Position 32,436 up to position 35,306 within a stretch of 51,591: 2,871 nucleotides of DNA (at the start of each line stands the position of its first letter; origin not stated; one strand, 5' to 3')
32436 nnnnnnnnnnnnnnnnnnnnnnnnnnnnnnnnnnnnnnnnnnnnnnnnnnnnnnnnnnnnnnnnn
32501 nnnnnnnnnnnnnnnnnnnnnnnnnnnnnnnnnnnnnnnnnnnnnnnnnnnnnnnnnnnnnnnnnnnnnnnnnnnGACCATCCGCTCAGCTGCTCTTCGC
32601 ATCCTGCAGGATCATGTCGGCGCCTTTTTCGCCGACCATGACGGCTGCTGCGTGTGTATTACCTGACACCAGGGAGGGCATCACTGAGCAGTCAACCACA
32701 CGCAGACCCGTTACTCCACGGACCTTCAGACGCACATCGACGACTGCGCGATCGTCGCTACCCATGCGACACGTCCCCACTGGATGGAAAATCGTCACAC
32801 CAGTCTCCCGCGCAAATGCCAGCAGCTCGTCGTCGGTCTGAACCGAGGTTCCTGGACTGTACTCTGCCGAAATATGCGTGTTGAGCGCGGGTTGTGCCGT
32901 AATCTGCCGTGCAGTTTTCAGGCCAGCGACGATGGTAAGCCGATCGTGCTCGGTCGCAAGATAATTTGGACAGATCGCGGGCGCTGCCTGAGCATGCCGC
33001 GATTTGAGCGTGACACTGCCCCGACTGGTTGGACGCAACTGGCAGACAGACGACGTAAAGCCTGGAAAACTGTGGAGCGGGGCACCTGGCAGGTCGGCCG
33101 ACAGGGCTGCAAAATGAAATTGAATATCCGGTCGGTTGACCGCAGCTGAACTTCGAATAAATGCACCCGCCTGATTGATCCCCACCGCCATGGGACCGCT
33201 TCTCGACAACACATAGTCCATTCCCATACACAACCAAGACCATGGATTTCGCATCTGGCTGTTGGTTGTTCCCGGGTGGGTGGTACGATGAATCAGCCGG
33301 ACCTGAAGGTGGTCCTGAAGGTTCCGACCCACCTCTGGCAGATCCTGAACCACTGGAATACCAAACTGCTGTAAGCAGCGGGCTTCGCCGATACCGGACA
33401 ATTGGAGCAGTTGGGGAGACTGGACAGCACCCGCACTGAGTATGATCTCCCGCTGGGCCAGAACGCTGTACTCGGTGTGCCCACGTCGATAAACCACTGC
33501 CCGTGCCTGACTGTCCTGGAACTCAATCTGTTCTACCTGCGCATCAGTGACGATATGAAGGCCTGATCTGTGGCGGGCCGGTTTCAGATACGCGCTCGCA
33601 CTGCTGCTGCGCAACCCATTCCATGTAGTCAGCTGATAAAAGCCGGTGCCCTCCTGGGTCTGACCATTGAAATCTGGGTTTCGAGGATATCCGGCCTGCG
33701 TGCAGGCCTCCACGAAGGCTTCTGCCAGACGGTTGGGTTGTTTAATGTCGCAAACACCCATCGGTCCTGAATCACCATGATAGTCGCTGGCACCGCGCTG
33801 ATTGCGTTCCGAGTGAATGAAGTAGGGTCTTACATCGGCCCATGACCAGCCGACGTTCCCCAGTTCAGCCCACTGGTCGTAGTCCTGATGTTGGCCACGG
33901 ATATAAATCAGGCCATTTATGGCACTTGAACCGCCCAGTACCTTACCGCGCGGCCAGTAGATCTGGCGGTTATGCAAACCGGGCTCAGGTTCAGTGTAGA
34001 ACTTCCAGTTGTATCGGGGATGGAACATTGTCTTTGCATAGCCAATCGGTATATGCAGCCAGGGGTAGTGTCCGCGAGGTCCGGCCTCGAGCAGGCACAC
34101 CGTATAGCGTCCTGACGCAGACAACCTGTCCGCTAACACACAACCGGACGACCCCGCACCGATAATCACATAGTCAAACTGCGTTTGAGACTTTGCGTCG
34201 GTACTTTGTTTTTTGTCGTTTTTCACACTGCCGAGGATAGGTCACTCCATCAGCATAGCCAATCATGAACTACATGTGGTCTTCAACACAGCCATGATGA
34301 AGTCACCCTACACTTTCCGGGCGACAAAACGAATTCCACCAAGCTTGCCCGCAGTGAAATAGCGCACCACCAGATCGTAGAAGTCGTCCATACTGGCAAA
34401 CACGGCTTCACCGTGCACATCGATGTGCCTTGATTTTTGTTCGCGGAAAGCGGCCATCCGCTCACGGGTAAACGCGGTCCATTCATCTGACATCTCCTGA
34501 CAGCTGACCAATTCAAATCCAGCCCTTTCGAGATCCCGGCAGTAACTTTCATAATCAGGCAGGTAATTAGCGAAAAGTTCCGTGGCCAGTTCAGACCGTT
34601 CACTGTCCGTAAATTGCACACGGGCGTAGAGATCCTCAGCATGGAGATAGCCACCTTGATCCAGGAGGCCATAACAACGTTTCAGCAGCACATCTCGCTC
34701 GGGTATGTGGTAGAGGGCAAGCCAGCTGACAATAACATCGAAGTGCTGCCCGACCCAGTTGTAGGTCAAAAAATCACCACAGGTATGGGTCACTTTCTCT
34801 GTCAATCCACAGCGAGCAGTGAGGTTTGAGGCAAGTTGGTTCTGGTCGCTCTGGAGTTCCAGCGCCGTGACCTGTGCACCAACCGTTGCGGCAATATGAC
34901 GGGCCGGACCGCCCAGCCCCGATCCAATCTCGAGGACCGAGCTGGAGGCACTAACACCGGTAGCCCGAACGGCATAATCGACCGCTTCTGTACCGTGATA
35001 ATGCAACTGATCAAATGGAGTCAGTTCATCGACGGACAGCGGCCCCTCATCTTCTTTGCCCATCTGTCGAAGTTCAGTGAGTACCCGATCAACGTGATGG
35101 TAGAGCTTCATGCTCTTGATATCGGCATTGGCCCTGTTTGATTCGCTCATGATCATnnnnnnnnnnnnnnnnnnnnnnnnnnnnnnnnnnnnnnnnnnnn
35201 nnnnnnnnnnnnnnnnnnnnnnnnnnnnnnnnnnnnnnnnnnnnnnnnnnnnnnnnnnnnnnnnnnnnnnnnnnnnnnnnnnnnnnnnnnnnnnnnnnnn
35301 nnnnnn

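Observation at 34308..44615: Ten-gene translationally coupled operon pairing two unrelated carbamoyltransferase systems with one carbamate kinase: candidate phosphorolytic, ATP-yielding, urea-free allantoate pathway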

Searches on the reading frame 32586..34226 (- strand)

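Call 25: search_protein_families(library=pfam, proteins=[window:32586-34226:-], max_evalue=0.001)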
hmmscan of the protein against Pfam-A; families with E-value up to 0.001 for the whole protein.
window:32586-34226:- (546 aa): 5 families
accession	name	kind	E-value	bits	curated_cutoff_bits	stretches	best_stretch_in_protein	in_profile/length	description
PF00732.25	GMC_oxred_N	-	1e-54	186.1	23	1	17-307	1-217/218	GMC oxidoreductase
PF05199.19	GMC_oxred_C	-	9.3e-40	136.8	24.6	1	399-532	1-139/139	GMC oxidoreductase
PF01266.30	DAO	-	1.5e-05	25.1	27.9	0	18-51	1-33/353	FAD dependent oxidoreductase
PF05834.18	Lycopene_cycl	-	0.00022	20.8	23.4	1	18-54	1-38/380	Lycopene cyclase protein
PF13450.12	NAD_binding_8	-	0.00067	20.3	21.9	0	21-51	1-30/68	NAD(P)-binding Rossmann-like domain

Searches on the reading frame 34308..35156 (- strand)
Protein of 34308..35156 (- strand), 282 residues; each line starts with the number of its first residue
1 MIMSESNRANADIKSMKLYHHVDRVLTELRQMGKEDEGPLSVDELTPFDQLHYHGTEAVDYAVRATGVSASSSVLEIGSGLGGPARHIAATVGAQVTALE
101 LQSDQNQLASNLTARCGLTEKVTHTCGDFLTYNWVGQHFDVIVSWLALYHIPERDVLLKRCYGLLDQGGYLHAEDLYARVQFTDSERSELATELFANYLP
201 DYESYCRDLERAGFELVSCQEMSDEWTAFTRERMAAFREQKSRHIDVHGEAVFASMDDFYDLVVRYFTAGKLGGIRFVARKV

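Call 5: search_protein_families(library=pfam, proteins=[window:34308-35156:-], max_evalue=0.01)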
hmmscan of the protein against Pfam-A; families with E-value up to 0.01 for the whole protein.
window:34308-35156:- (282 aa): 8 families
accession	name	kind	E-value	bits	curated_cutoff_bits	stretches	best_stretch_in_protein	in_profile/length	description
PF13649.12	Methyltransf_25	-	5e-13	50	27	1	74-169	1-97/97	Methyltransferase domain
PF02353.26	CMAS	-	4e-12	46.5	27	1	57-269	49-265/273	Mycolic acid cyclopropane synthetase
PF08241.18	Methyltransf_11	-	7.8e-12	46.1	21.2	1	75-171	1-93/95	Methyltransferase domain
PF08242.18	Methyltransf_12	-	9e-12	46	30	1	75-171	1-98/98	Methyltransferase domain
PF13489.12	Methyltransf_23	-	1.4e-10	41.5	27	1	70-218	22-163/164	Methyltransferase domain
PF13847.12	Methyltransf_31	-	9e-07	29.1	27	1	72-183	5-119/145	Methyltransferase domain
PF00398.26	RrnaAD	-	4.6e-05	23.1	24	1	56-134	16-90/263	Ribosomal RNA adenine dimethylase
PF24794.1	Duc1_FFAT_like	-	0.0037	17.4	25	0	97-105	17-25/26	Duc1 FFAT-like motif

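Call 6: search_protein_families(library=ncbifam, proteins=[window:34308-35156:-], max_evalue=0.01)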
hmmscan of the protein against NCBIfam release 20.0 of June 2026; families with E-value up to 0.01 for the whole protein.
window:34308-35156:- (282 aa): 20 families
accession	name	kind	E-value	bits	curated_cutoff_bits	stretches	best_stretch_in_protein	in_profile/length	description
NF045667.1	MTase_DVU1556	equivalog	3.1e-13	49.7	155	1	55-230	7-176/213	DVU_1556 family methyltransferase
NF041675.1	sarc_dimgly_tmase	equivalog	6.9e-11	42.6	550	1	62-176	58-172/278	sarcosine/dimethylglycine N-methyltransferase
NF053839.1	CPFASynBruc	equivalog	2.3e-09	36.7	600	1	69-260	173-362/410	cyclopropane fatty acid synthase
NF043040.1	corrin_prot_MT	hypoth_equivalog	2.8e-09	36.7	180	1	64-175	35-149/216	corrinoid protein-associated methyltransferase CpaM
NF040703.1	cyclopro_CfaB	exception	2.9e-08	32.9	650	1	51-179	140-269/393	C17 cyclopropane fatty acid synthase CfaB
TIGR02072.1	BioC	equivalog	3e-08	33.8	184.95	1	71-175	35-134/244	malonyl-ACP O-methyltransferase BioC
TIGR01983.1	UbiG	equivalog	2.5e-05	23.7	102.95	1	70-171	49-149/228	bifunctional 2-polyprenyl-6-hydroxyphenol methylase/3-demethylubiquinol 3-O-methyltransferase UbiG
NF008686.0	PRK11705.1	equivalog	4.4e-05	22.7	400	1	65-151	162-241/383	cyclopropane fatty acyl phospholipid synthase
TIGR00755.1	ksgA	equivalog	6.6e-05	22.4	171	1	54-139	13-94/256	16S rRNA (adenine(1518)-N(6)/adenine(1519)-N(6))-dimethyltransferase RsmA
NF045823.1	PthPhpthDimycoMt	equivalog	0.00016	21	300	1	61-186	56-179/256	phthiotriol/phenolphthiotriol dimycocerosates methyltransferase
NF000499.2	Erm23S_rRNA_broad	equivalog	0.00026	20.5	212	1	56-142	9-91/244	23S ribosomal RNA methyltransferase Erm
NF004851.0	PRK06202.1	equivalog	0.00027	20.4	243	1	70-156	60-147/237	hypothetical protein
NF041536.1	ArsM_DUF2284_UU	exception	0.00027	19.4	575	1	69-190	75-197/459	arsenite methyltransferase/DUF2284 domain selenoprotein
NF041537.1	ArsM_AhpD_UU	exception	0.00031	19.6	510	1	68-177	74-184/345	arsenite methyltransferase/AhpD domain selenoprotein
NF000058.2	Erm41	exception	0.0014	18.6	350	1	63-144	24-100/173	23S rRNA (adenine(2058)-N(6))-methyltransferase Erm(41)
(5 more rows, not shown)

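Call 54: search_solved_structures(query=window:34308-35156:-, max_evalue=0.00001)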
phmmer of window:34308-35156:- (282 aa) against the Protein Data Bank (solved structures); distinct sequences matched with E-value up to 0.00001: 19.
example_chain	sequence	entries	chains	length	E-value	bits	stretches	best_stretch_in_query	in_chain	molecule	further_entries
4r6w_A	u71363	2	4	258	5.6e-14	55.6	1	51-261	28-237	Phosphoethanolamine N-methyltransferase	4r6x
5wp5_A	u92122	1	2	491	7.7e-14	55.1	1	64-250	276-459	Phosphomethylethanolamine N-methyltransferase 2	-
5wp4_A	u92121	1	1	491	8e-14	55.1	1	57-246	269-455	Phosphoethanolamine N-methyltransferase 1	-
3uj6_A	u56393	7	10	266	1.2e-13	54.5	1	47-261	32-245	Phosphoethanolamine N-methyltransferase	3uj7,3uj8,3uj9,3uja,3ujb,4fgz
3ujd_A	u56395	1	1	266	1.3e-13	54.4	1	48-261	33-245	Phosphoethanolamine N-methyltransferase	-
3ujc_A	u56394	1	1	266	1.2e-12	51.2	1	47-261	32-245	Phosphoethanolamine N-methyltransferase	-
8zc8_A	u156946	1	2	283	3.3e-12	49.8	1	60-235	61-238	MitM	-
21zq_A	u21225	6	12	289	3.5e-12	49.7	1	60-235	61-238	MitM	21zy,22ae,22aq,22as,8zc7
4mwz_A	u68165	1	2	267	9.6e-11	45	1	36-260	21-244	Phosphoethanolamine N-methyltransferase, putative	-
4iv0_A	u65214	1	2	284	1.1e-10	44.8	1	36-260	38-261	Phosphoethanolamine N-methyltransferase, putative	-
5gm1_A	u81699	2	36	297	1.9e-09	40.8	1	59-225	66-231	O-methylransferase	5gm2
6uv6_A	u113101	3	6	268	2.3e-09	40.5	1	65-258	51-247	D-glucose O-methyltransferase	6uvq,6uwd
4iv8_A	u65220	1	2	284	2.8e-09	40.2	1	36-259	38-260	Phosphoethanolamine N-methyltransferase,putative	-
4ine_A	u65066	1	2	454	2.9e-09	40.1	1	71-233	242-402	Protein PMT-2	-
3bus_A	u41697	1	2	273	1.3e-08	38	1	60-178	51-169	Methyltransferase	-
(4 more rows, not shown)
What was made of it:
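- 34308..35156 (-): SAM-dependent methyltransferase (282 aa). Lineage-specific addition; substrate unknown. Weak match to phosphoethanolamine N-methyltransferases, 55 bits (call 54).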
